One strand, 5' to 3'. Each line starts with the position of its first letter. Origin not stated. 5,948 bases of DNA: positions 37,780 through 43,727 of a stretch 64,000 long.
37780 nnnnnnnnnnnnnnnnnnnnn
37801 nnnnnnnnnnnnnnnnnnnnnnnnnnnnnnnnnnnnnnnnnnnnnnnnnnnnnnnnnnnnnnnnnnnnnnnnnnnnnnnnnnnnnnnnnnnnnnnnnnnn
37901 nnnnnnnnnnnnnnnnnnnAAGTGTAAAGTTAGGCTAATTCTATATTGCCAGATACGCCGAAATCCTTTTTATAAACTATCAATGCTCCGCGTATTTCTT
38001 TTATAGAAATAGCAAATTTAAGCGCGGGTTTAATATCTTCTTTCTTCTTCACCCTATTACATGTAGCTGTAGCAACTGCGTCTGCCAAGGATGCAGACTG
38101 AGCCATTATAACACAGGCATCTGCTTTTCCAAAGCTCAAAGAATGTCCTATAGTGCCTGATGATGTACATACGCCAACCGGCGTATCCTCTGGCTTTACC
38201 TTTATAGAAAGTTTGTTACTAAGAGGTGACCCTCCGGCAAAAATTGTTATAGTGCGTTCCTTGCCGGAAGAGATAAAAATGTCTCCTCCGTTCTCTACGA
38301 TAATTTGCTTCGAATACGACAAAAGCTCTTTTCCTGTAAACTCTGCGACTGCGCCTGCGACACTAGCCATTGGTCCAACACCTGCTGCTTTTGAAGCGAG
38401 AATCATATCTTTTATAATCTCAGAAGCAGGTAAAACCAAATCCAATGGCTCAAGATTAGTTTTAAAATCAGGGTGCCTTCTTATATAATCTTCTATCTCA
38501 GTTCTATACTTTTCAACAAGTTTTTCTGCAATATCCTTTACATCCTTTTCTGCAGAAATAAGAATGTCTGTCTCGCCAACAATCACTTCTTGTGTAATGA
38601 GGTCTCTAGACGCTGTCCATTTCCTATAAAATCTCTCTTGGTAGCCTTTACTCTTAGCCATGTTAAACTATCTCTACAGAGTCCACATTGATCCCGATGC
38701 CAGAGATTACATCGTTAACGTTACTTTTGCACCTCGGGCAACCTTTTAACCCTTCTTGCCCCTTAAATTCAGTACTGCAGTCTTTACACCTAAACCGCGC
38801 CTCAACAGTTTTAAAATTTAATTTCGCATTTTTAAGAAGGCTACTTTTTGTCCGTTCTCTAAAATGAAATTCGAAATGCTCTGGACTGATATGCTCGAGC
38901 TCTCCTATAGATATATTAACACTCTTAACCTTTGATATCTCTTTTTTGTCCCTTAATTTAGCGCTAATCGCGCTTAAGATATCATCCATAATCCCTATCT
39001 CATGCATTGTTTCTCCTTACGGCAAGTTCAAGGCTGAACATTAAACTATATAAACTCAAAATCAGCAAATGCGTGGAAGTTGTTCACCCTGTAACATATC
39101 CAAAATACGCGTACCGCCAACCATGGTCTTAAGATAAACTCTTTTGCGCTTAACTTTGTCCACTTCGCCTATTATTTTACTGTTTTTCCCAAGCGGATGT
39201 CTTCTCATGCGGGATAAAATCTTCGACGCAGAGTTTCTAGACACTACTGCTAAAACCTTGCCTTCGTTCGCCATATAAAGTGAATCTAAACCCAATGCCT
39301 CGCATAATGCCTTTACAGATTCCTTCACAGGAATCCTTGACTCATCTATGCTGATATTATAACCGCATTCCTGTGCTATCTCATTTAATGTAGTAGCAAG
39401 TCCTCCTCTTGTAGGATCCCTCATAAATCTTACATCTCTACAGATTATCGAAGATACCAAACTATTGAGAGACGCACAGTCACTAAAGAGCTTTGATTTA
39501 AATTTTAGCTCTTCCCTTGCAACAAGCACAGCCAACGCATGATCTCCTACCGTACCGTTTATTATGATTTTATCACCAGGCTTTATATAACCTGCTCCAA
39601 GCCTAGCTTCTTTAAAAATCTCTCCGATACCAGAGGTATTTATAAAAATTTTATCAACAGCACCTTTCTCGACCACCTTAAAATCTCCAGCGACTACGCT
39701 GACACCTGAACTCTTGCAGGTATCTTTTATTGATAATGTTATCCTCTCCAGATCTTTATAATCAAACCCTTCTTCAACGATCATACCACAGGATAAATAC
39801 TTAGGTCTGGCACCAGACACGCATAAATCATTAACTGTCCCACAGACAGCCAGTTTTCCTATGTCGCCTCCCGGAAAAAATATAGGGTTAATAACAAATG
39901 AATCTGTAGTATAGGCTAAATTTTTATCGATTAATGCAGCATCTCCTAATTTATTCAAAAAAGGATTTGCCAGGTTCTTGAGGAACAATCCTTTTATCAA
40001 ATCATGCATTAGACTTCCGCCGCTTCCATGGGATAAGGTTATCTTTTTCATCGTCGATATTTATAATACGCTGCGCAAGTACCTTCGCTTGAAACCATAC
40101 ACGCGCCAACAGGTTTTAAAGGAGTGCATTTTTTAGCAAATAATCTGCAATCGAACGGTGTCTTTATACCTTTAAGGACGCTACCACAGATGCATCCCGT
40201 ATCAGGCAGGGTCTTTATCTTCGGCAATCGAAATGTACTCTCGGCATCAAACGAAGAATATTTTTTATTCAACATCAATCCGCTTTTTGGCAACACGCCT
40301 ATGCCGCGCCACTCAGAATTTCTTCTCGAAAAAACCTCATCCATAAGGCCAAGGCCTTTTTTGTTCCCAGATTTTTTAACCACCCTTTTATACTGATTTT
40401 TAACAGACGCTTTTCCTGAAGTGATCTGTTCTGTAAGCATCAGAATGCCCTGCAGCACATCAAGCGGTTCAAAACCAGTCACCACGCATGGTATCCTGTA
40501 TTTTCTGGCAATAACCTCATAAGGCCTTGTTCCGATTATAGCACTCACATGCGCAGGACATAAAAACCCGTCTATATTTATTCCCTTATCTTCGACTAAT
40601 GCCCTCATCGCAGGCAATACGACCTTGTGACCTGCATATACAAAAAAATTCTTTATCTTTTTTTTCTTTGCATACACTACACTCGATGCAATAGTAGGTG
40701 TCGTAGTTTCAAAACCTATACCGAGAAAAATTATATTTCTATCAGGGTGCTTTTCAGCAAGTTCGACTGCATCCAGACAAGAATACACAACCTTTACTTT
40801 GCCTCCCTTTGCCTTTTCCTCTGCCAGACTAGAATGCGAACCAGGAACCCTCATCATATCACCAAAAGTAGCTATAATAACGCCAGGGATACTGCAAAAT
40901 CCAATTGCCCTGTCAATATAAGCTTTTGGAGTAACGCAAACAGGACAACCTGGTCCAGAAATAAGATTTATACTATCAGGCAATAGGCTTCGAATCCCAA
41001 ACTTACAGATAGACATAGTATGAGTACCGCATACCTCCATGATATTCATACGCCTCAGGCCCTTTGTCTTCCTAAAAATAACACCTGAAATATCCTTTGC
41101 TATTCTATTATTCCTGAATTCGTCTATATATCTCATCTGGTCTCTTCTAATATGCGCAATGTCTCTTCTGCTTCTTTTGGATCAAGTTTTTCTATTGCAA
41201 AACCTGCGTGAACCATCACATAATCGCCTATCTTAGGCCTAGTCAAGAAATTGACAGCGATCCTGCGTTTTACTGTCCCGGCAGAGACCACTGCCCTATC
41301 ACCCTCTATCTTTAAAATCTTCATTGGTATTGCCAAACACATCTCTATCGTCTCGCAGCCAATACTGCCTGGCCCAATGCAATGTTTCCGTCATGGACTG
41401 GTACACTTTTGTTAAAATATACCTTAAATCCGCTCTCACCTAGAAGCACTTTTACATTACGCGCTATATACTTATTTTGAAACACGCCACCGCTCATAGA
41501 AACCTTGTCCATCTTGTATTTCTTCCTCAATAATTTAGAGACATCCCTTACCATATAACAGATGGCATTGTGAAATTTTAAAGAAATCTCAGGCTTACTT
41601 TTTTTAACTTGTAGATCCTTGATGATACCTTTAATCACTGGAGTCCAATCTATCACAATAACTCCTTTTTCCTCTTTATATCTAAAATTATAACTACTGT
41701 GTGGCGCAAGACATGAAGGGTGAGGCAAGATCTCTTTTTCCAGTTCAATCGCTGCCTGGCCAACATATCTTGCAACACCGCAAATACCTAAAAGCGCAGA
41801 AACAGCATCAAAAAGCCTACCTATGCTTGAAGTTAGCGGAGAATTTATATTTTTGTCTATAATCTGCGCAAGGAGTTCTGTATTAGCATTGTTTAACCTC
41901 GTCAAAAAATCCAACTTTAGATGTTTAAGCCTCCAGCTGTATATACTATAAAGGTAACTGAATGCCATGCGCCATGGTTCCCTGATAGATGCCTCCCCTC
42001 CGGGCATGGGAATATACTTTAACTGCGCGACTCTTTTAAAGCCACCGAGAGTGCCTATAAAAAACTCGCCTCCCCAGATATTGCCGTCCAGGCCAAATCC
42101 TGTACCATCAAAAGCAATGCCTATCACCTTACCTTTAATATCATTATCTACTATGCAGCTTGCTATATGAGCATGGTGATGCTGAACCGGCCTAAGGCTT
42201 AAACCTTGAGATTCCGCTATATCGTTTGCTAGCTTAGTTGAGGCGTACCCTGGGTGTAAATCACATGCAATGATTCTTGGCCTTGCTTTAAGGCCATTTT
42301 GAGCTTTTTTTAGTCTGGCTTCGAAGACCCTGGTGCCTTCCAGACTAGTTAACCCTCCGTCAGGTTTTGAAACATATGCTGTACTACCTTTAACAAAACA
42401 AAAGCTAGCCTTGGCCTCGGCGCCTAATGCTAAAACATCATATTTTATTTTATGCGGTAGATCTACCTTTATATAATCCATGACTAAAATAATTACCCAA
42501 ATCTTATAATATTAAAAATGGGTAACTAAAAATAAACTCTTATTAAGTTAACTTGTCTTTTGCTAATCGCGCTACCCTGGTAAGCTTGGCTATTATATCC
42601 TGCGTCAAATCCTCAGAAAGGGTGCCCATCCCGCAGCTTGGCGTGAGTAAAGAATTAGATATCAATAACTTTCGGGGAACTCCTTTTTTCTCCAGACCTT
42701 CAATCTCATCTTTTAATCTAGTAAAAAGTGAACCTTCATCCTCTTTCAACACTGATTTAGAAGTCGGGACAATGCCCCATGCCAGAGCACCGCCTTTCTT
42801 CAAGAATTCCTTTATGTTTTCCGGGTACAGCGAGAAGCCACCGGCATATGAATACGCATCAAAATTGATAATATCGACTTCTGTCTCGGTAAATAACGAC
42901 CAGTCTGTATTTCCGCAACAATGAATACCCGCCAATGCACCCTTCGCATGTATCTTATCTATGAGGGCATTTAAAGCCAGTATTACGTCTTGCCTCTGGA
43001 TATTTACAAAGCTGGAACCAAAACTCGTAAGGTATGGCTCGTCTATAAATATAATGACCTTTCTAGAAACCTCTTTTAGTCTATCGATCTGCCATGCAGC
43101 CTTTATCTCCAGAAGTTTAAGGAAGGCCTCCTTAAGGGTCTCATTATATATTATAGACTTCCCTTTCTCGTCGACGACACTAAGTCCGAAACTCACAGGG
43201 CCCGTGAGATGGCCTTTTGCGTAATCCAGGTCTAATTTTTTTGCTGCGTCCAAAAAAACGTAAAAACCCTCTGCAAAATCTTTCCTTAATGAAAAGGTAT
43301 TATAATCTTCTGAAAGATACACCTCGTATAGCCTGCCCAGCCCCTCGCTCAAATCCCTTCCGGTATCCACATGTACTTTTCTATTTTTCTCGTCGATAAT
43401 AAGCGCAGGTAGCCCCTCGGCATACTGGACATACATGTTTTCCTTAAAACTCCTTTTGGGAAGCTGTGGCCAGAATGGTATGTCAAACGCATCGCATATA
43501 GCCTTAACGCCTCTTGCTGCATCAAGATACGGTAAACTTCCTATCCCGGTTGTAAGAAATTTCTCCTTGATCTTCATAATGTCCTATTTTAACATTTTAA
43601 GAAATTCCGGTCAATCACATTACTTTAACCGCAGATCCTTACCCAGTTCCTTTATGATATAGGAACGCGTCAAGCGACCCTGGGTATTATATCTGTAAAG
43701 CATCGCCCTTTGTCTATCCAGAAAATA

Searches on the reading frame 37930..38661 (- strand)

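Call 52: search_protein_families(library=pfam, proteins=[window:37930-38661:-], max_evalue=0.001)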
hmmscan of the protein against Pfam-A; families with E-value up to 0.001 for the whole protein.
window:37930-38661:- (243 aa): 0 families

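Call 53: search_protein_families(library=ncbifam, proteins=[window:37930-38661:-], max_evalue=0.01)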
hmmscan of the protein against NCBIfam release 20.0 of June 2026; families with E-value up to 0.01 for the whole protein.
window:37930-38661:- (243 aa): 4 families
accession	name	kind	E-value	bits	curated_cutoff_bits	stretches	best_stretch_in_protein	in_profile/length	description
NF003323.0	PRK04334.1-3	equivalog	1.7e-87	293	271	1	4-242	4-246/250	hypothetical protein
NF003321.0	PRK04334.1-1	equivalog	2.3e-60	204.3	262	1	22-240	4-229/248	hypothetical protein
NF003324.0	PRK04334.1-4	equivalog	6.5e-59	199.6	275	1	31-240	11-222/238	hypothetical protein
NF003322.0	PRK04334.1-2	equivalog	8.5e-23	80.8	290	1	32-205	22-204/295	hypothetical protein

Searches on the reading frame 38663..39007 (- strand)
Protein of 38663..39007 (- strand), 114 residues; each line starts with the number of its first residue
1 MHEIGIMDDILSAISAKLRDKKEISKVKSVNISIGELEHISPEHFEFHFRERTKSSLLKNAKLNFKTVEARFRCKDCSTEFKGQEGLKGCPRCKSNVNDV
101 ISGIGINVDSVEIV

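Call 78: search_protein_families(library=pfam, proteins=[window:38663-39007:-], max_evalue=0.001)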
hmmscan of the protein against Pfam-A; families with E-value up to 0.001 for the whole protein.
window:38663-39007:- (114 aa): 2 families
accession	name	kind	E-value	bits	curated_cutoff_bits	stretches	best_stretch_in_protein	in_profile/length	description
PF01155.25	HypA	-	4.3e-27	94.8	28.9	1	1-113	1-112/112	Hydrogenase/urease nickel incorporation, metallochaperone, hypA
PF23455.1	DUF7129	-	0.00047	20.3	30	1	68-100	8-40/45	Domain of unknown function (DUF7129)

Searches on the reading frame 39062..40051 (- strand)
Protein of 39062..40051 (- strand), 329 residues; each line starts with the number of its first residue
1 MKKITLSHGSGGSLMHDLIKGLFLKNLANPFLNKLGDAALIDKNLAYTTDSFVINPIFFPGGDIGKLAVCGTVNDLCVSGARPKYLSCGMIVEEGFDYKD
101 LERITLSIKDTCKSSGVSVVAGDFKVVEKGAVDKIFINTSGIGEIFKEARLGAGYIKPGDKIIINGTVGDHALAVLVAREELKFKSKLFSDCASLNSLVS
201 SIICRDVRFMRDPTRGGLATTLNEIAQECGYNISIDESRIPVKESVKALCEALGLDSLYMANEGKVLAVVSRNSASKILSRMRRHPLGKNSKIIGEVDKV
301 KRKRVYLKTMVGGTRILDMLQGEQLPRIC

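Call 78: search_protein_families(library=pfam, proteins=[window:39062-40051:-], max_evalue=0.001)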
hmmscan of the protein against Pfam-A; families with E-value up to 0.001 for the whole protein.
window:39062-40051:- (329 aa): 2 families
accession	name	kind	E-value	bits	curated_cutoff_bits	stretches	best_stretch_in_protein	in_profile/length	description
PF02769.27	AIRS_C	-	4.6e-22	79.3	23.1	1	157-307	1-155/156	AIR synthase related protein, C-terminal domain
PF00586.29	AIRS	-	1.7e-20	73.9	24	1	37-145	3-112/112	AIR synthase related protein, N-terminal domain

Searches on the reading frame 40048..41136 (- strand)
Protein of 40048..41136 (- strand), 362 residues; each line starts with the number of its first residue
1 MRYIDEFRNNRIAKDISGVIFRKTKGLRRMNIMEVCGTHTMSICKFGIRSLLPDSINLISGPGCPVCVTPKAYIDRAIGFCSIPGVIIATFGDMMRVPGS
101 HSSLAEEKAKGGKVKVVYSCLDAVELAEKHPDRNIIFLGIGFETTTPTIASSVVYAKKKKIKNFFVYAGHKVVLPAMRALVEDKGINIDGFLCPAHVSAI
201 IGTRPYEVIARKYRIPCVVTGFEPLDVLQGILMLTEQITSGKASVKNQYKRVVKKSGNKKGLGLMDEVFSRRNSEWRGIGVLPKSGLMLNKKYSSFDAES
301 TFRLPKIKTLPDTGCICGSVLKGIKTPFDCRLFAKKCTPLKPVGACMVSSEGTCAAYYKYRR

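Call 78: search_protein_families(library=pfam, proteins=[window:40048-41136:-], max_evalue=0.001)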
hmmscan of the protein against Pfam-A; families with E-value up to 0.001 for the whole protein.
window:40048-41136:- (362 aa): 1 family
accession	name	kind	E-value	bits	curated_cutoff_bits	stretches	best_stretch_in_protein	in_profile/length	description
PF01924.21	HypD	-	1.6e-151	504.9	25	1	14-361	4-351/351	Hydrogenase formation hypA family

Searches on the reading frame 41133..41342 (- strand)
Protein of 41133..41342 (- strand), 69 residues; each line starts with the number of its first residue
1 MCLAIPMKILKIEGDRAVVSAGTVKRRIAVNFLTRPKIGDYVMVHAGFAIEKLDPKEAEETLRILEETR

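Call 78: search_protein_families(library=pfam, proteins=[window:41133-41342:-], max_evalue=0.001)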
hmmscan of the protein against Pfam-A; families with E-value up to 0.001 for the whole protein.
window:41133-41342:- (69 aa): 1 family
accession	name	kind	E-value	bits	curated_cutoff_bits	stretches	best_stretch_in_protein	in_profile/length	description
PF01455.23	HupF_HypC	-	7.2e-27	93.8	28.5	1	1-65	1-65/65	HupF/HypC family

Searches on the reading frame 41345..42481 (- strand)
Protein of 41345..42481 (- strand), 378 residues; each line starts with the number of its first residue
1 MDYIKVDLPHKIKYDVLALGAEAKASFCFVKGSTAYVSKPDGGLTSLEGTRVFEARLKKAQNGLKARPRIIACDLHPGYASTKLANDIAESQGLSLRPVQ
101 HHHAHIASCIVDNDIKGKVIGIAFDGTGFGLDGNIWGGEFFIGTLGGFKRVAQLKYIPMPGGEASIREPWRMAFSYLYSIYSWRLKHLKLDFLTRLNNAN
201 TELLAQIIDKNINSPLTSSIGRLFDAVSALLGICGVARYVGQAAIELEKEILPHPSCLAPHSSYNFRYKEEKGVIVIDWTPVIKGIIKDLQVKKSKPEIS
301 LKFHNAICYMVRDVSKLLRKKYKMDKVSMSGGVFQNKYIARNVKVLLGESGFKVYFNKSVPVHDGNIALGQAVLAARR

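Call 52: search_protein_families(library=pfam, proteins=[window:41345-42481:-], max_evalue=0.001)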
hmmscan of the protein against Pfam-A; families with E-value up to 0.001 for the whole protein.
window:41345-42481:- (378 aa): 2 families
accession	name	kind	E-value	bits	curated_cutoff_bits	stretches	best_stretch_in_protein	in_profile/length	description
PF22521.2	HypF_C_2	-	8.7e-78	261.9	27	1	121-371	1-241/241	Carbamoyltransferase, Kae1-like Domain, second subdomain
PF17788.7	HypF_C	-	2.4e-27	96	23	1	14-112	4-99/99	HypF Kae1-like domain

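Call 53: search_protein_families(library=ncbifam, proteins=[window:41345-42481:-], max_evalue=0.01)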
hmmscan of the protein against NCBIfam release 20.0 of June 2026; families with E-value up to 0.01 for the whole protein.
window:41345-42481:- (378 aa): 3 families
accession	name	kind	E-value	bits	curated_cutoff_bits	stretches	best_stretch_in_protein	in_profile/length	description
TIGR00143.1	hypF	equivalog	6.6e-81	272.5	466.1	1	6-375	382-740/741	carbamoyltransferase HypF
TIGR03723.1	T6A_TsaD_YgjD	equivalog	7.5e-07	28.6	296.1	1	219-359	159-295/314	tRNA (adenosine(37)-N6)-threonylcarbamoyltransferase complex transferase subunit TsaD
TIGR00329.1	gcp_kae1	subfamily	3.5e-05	23.2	207.8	1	219-358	158-293/305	tRNA (adenosine(37)-N6)-threonylcarbamoyltransferase complex transferase subunit TsaD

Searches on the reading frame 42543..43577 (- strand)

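Call 52: search_protein_families(library=pfam, proteins=[window:42543-43577:-], max_evalue=0.001)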
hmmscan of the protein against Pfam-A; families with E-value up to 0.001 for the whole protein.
window:42543-43577:- (344 aa): 0 families

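Call 53: search_protein_families(library=ncbifam, proteins=[window:42543-43577:-], max_evalue=0.01)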
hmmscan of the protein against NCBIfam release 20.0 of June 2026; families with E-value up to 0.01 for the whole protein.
window:42543-43577:- (344 aa): 1 family
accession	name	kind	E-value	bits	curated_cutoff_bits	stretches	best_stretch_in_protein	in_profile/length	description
NF002119.0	PRK00957.1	equivalog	1.2e-06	27.9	258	1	119-337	109-302/306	methionine synthase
